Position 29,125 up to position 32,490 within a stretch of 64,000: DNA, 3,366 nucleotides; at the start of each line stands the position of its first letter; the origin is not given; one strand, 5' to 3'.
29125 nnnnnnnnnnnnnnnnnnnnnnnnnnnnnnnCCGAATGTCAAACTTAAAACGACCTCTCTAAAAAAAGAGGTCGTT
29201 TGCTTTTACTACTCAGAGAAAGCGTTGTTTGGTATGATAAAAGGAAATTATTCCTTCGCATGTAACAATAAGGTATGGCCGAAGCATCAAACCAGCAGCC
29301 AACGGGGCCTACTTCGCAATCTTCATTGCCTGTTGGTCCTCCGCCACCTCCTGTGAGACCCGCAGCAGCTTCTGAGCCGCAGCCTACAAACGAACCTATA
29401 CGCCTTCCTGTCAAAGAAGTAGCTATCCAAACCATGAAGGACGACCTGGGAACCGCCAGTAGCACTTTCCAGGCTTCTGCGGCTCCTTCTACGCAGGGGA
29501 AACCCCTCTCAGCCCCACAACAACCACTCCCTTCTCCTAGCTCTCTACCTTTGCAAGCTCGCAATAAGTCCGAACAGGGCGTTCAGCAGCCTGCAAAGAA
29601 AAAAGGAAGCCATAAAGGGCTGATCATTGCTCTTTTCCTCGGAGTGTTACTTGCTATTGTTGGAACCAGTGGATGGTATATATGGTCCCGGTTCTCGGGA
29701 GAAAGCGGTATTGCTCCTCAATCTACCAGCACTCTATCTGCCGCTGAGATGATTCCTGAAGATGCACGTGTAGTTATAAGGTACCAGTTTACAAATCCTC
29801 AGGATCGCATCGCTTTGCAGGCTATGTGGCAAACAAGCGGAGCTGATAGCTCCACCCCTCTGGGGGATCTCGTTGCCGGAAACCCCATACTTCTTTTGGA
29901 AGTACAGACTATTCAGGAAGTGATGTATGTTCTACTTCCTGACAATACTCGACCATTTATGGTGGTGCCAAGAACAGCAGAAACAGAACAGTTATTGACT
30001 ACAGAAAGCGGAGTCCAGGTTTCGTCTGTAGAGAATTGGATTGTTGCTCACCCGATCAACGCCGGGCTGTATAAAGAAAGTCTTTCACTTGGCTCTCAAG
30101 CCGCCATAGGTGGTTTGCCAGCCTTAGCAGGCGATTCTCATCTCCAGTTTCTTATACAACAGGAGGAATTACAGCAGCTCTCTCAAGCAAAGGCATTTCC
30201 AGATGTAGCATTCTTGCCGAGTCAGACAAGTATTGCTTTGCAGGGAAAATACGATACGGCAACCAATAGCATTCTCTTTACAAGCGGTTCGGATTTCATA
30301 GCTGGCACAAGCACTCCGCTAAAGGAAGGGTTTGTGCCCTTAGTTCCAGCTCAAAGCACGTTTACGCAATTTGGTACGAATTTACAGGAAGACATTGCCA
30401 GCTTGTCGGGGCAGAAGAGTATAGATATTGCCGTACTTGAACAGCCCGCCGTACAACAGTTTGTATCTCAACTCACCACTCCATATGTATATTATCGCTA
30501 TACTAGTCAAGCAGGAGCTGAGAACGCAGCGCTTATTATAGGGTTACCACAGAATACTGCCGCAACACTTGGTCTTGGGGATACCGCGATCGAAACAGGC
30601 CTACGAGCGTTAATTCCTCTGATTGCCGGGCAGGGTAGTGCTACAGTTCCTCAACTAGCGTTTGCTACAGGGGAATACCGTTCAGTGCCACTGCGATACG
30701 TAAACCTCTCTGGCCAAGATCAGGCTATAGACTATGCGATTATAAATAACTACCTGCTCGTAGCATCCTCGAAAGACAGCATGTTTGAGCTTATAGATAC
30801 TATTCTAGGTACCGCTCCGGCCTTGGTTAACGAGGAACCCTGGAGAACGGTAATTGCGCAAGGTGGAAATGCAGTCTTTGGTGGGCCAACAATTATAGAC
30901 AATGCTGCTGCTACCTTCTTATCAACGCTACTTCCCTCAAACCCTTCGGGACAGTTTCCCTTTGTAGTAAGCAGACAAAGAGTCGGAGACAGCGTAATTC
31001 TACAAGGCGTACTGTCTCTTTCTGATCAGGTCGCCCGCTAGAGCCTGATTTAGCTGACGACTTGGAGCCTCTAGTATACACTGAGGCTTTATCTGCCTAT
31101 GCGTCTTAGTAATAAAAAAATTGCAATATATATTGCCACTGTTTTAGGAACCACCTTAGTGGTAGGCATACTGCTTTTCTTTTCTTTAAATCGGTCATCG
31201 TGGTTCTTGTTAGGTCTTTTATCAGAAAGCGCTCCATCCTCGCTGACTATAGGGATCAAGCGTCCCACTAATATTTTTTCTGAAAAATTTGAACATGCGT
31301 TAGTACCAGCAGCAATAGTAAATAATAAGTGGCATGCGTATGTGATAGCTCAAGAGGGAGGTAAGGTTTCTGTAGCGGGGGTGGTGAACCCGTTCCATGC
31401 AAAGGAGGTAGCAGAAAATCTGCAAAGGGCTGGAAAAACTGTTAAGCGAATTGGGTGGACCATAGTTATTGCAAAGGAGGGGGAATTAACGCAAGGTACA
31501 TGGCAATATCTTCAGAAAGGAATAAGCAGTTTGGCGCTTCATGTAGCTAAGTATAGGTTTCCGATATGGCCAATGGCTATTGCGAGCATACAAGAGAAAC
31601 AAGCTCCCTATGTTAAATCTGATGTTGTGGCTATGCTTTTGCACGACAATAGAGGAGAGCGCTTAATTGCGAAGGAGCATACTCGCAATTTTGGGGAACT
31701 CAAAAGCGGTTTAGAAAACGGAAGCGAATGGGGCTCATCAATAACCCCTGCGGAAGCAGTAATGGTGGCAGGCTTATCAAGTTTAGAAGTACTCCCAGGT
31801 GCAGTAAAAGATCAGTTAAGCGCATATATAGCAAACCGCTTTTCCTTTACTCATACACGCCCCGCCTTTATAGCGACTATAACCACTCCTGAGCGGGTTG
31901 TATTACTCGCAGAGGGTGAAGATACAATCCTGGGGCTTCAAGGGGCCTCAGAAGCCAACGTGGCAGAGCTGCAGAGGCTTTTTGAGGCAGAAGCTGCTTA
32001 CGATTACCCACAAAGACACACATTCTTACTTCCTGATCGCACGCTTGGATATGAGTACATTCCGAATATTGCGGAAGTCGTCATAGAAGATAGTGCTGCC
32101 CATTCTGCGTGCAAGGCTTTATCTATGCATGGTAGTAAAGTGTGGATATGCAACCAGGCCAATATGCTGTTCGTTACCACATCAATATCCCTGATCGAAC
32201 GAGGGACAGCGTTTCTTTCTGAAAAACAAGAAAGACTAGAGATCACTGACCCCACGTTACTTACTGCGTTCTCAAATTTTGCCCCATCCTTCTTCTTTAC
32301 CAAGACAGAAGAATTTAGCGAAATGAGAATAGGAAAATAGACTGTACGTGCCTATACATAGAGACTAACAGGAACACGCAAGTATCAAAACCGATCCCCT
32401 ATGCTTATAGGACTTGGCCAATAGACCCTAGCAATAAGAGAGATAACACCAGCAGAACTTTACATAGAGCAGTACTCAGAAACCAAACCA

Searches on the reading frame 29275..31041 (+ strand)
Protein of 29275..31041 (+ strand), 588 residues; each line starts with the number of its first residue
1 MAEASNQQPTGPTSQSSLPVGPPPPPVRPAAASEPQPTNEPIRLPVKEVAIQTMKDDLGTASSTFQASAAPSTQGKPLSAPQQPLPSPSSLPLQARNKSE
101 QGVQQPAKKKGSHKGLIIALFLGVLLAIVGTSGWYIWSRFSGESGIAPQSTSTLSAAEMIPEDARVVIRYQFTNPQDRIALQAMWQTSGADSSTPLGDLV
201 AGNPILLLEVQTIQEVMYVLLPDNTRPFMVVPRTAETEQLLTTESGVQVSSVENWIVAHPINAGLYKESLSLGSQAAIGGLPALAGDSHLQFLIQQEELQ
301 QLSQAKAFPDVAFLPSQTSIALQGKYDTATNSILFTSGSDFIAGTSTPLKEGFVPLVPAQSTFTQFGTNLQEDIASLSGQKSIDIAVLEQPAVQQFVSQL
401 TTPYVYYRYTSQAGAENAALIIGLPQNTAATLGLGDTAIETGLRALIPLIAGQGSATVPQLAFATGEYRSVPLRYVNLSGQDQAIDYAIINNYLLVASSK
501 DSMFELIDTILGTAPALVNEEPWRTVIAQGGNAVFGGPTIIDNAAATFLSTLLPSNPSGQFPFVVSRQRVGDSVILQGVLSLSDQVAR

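Call 8: search_protein_families(library=pfam, proteins=[window:29275-31041:+], max_evalue=0.1)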
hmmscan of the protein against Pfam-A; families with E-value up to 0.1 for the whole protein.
window:29275-31041:+ (588 aa): 1 family
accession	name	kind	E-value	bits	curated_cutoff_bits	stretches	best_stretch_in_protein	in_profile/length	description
PF14610.12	Psg1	-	0.0043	17.3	30.1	0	313-425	50-162/186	Ykl077w/Psg1 (Pma1 Stabilization in Golgi)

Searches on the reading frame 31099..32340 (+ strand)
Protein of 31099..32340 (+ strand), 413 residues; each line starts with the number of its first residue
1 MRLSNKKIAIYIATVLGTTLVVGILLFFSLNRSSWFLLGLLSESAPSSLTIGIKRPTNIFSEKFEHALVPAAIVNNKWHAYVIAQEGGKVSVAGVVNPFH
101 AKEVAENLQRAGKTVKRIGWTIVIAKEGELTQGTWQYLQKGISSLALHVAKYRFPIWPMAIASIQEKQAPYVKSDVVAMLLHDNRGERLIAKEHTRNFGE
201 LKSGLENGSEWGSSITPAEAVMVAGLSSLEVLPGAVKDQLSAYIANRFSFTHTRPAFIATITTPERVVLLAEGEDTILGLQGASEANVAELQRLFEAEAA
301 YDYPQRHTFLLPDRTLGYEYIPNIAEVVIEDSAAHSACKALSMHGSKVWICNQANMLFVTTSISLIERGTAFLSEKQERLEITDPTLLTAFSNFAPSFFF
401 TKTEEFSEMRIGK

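Call 7: find_encoding_contigs(protein=window:31099-32340:+, flank=6000, max_places=6)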
Protein window:31099-32340:+ (413 aa): 1 contig read that carries it; 1 place shown.
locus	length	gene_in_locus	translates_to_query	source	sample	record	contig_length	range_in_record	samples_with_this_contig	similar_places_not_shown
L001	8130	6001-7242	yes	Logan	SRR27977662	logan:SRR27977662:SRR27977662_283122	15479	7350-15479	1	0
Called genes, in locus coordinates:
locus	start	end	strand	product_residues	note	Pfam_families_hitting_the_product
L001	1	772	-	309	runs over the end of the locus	PF02899:Phage_int_SAM_1, PF13102:Phage_int_SAM_5 (faint), PF13495:Phage_int_SAM_4 (weak), PF00589:Phage_integrase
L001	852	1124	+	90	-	PF00312:Ribosomal_S15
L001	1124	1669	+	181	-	PF01936:NYN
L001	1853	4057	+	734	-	PF01138:RNase_PH, PF03725:RNase_PH_C, PF03726:PNPase (weak), PF01138:RNase_PH, PF00013:KH_1, PF00575:S1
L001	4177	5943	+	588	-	-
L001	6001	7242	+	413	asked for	-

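Call 8: search_protein_families(library=pfam, proteins=[window:31099-32340:+], max_evalue=0.1)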
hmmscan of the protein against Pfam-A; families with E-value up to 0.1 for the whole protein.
window:31099-32340:+ (413 aa): 0 families

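Call 9: find_related_loci(query=window:31099-32340:+, collection=genome_contigs, flank=6000)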
Query window:31099-32340:+ (413 aa) in genome_contigs; peptide patterns used: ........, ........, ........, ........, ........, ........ (x = any residue, [..] = any of these).
100 stretches matched a pattern, but none encodes a relative of the query by tblastn (E <= 1e-3).
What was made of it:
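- Tried and rejected: It found nothing (call 9).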
